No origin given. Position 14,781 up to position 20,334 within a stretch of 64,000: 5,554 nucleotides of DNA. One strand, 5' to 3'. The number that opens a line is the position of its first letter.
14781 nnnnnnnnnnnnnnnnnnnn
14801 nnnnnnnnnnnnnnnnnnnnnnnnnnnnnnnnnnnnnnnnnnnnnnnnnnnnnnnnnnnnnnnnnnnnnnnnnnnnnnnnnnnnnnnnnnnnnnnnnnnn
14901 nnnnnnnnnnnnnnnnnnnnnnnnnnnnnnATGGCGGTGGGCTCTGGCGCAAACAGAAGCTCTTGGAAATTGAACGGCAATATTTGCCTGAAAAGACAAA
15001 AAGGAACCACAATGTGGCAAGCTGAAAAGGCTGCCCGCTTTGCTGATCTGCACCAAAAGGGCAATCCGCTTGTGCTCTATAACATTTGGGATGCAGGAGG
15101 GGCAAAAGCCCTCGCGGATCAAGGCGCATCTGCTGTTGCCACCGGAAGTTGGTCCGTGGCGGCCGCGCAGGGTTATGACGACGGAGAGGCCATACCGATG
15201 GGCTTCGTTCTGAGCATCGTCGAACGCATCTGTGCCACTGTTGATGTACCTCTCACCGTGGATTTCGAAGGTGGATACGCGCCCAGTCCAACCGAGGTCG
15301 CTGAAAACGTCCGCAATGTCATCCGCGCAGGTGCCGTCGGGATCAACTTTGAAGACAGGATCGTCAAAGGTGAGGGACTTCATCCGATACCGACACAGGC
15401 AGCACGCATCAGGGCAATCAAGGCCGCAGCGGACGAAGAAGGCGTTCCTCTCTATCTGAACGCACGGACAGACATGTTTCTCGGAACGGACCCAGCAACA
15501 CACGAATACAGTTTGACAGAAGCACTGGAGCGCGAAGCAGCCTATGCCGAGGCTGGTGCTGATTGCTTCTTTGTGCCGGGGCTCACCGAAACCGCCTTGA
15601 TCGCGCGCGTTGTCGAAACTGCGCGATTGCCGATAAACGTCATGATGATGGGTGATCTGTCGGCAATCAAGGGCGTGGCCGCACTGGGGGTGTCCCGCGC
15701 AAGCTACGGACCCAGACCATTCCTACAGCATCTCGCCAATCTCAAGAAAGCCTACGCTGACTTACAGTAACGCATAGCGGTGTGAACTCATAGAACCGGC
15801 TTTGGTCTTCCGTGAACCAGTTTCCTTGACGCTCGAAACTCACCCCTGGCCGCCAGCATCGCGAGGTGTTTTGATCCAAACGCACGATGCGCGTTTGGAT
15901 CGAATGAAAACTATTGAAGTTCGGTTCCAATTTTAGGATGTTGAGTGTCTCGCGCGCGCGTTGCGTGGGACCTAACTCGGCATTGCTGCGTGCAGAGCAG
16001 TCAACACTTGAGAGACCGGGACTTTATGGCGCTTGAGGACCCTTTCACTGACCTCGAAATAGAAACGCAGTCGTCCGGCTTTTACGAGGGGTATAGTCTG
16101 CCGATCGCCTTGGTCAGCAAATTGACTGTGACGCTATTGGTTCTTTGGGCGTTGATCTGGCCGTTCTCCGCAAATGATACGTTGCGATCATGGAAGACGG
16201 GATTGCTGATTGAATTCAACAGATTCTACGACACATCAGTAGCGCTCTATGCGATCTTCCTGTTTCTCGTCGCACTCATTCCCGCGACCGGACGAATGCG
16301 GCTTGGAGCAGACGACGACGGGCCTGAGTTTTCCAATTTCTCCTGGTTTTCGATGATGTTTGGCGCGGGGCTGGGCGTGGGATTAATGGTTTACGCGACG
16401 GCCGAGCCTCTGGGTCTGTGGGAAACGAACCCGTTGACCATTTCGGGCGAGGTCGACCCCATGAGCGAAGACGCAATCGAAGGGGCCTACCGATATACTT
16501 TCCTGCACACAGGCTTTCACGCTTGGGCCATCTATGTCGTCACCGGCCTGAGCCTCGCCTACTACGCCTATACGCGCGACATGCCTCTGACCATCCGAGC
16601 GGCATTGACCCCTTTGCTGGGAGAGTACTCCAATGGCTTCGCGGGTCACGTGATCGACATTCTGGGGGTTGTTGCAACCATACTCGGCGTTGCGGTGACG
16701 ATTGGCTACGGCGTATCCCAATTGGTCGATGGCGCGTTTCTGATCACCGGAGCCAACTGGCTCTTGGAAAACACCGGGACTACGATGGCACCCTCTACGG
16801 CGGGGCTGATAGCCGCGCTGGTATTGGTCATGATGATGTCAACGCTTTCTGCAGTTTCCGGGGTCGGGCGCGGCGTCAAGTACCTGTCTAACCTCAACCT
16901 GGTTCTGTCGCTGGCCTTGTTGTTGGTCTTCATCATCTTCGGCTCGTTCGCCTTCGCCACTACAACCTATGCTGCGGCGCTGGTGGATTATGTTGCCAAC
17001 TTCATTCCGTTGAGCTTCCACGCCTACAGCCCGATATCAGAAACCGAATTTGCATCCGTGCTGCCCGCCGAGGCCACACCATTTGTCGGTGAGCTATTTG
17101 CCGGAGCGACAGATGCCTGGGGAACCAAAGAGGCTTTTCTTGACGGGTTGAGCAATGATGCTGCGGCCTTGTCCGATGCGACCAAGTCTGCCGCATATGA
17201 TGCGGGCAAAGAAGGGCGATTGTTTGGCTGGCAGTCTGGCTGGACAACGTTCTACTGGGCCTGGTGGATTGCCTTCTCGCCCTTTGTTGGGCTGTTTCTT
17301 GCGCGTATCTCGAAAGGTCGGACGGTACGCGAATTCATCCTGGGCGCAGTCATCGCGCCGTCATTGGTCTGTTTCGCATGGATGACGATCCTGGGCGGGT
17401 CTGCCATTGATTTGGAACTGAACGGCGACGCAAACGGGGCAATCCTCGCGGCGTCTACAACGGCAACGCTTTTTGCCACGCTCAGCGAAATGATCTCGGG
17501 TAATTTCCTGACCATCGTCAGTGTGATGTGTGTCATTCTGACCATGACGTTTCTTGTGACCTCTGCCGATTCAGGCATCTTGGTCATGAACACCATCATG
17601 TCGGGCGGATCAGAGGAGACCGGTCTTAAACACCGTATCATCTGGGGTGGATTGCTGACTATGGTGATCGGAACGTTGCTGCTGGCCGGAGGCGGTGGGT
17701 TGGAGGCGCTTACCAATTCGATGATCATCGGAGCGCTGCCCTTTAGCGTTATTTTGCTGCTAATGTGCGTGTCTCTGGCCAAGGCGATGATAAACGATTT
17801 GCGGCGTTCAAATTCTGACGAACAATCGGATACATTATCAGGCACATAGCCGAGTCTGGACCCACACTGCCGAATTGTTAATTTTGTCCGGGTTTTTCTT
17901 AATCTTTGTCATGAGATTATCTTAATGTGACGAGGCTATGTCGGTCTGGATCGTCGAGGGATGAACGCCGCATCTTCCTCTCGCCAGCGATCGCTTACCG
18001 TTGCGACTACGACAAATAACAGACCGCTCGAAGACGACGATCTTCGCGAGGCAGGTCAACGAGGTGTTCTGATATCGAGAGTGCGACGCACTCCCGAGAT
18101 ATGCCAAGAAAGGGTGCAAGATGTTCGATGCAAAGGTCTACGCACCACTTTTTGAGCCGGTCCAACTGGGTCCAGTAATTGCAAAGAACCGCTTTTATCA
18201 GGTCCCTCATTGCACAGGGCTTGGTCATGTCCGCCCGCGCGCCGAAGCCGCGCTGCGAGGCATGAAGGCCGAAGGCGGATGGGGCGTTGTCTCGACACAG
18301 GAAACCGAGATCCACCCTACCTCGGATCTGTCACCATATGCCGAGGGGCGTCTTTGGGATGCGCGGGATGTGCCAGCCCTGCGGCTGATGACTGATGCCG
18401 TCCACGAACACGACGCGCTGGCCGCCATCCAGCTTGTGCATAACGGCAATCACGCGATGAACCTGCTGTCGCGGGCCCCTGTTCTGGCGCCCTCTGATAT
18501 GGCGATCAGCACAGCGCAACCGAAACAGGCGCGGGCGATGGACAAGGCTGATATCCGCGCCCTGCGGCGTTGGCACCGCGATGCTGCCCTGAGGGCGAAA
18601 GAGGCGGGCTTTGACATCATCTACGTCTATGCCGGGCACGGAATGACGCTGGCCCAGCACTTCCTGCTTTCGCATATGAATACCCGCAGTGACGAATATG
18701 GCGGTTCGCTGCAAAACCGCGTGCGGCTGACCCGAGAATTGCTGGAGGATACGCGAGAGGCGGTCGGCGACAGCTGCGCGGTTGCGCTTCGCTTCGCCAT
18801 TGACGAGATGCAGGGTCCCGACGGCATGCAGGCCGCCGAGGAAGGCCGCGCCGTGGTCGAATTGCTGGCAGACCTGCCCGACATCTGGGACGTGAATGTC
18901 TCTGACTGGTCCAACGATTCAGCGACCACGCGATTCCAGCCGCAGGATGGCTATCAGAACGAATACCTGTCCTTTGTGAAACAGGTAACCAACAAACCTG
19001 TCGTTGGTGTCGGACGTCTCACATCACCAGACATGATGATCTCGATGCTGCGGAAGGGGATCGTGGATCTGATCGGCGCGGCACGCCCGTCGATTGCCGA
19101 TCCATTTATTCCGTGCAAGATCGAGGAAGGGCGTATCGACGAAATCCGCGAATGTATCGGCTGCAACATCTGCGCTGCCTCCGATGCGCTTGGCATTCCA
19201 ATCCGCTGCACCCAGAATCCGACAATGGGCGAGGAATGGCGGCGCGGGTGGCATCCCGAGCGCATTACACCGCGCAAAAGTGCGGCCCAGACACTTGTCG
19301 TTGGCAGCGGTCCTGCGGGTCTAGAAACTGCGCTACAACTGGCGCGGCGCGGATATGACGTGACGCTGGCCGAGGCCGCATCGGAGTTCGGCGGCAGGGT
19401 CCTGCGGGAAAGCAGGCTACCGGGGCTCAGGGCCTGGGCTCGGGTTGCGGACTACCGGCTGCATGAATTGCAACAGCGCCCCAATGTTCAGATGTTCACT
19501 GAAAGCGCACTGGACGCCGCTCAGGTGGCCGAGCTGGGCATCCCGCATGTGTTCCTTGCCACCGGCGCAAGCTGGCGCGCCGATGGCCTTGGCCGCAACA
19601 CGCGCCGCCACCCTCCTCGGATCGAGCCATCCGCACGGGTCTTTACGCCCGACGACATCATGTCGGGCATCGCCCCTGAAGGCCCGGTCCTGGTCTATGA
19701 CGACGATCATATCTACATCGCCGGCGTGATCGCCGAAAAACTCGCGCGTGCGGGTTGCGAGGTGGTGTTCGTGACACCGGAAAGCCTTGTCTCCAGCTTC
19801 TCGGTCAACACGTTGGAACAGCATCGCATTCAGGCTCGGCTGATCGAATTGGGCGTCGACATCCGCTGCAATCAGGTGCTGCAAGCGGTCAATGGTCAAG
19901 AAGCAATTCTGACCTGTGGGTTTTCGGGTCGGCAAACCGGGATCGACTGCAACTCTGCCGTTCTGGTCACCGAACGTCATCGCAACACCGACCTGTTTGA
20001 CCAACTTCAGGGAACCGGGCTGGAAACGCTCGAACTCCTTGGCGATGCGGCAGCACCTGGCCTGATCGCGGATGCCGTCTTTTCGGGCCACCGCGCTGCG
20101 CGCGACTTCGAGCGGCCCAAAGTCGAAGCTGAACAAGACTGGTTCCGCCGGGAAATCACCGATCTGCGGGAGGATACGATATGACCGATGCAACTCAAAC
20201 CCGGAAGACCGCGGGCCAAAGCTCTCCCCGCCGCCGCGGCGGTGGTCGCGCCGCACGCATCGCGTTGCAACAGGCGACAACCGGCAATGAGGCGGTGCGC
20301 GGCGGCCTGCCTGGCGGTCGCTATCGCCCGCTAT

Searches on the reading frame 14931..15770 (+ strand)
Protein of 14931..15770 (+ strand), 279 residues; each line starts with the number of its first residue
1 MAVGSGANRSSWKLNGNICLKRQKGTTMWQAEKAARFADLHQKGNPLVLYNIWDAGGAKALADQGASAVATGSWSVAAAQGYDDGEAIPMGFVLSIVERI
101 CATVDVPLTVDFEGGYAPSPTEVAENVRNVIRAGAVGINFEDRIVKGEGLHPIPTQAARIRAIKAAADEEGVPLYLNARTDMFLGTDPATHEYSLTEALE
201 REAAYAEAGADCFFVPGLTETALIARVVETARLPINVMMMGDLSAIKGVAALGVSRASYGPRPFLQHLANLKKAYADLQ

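Call 5: search_protein_families(library=pfam, proteins=[window:14931-15770:+])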
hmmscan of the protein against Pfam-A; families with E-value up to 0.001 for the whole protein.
window:14931-15770:+ (279 aa): 1 family
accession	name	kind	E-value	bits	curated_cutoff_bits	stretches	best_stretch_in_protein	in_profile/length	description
PF13714.12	PEP_mutase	-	3e-77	259.9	31.5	1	37-277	1-238/240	Phosphoenolpyruvate phosphomutase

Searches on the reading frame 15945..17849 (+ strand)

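Call 5: search_protein_families(library=pfam, proteins=[window:15945-17849:+])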
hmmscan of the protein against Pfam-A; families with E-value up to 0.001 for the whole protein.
window:15945-17849:+ (634 aa): 1 family
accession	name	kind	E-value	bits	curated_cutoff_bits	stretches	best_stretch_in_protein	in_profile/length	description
PF02028.23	BCCT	-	3.4e-145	484.7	27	2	55-365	2-295/485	BCCT, betaine/carnitine/choline family transporter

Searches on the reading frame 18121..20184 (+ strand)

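Call 5: search_protein_families(library=pfam, proteins=[window:18121-20184:+])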
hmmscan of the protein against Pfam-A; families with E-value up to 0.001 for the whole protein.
window:18121-20184:+ (687 aa): 12 families
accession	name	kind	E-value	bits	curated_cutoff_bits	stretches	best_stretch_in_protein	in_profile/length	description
PF00724.26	Oxidored_FMN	-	1.9e-69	235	27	1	10-340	2-341/342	NADH:flavin oxidoreductase / NADH oxidase family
PF07992.20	Pyr_redox_2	-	1.7e-14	54.4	26.1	2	390-630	2-245/291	Pyridine nucleotide-disulphide oxidoreductase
PF13450.12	NAD_binding_8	-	1.9e-09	38.1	21.9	1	393-452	1-54/68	NAD(P)-binding Rossmann-like domain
PF00070.33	Pyr_redox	-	9.6e-09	36.1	22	1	391-424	2-35/82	Pyridine nucleotide-disulphide oxidoreductase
PF01266.30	DAO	-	2.2e-06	27.9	27.9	1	392-432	3-44/353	FAD dependent oxidoreductase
PF22620.2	OYE-like_second_a-b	-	7.6e-06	26.4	25.5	1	509-588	2-81/128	OYE-like second alpha/beta domain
PF01593.30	Amino_oxidase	-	8.4e-06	25.8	19.8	1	399-428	2-31/443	Flavin containing amine oxidoreductase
PF00890.30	FAD_binding_2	-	1.9e-05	24.5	20.4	1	392-425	3-36/414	FAD binding domain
PF12831.13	FAD_oxidored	-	0.00016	21.5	27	1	392-437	3-48/416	FAD dependent oxidoreductase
PF01494.25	FAD_binding_3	-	0.00018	21.3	22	1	389-421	2-34/349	FAD binding domain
PF03486.20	HI0933_like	-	0.00044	20.2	50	1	390-427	2-39/244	HI0933-like protein Rossmann domain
PF01134.28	GIDA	-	0.00084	18.9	22.1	0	392-418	3-29/391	Glucose inhibited division protein A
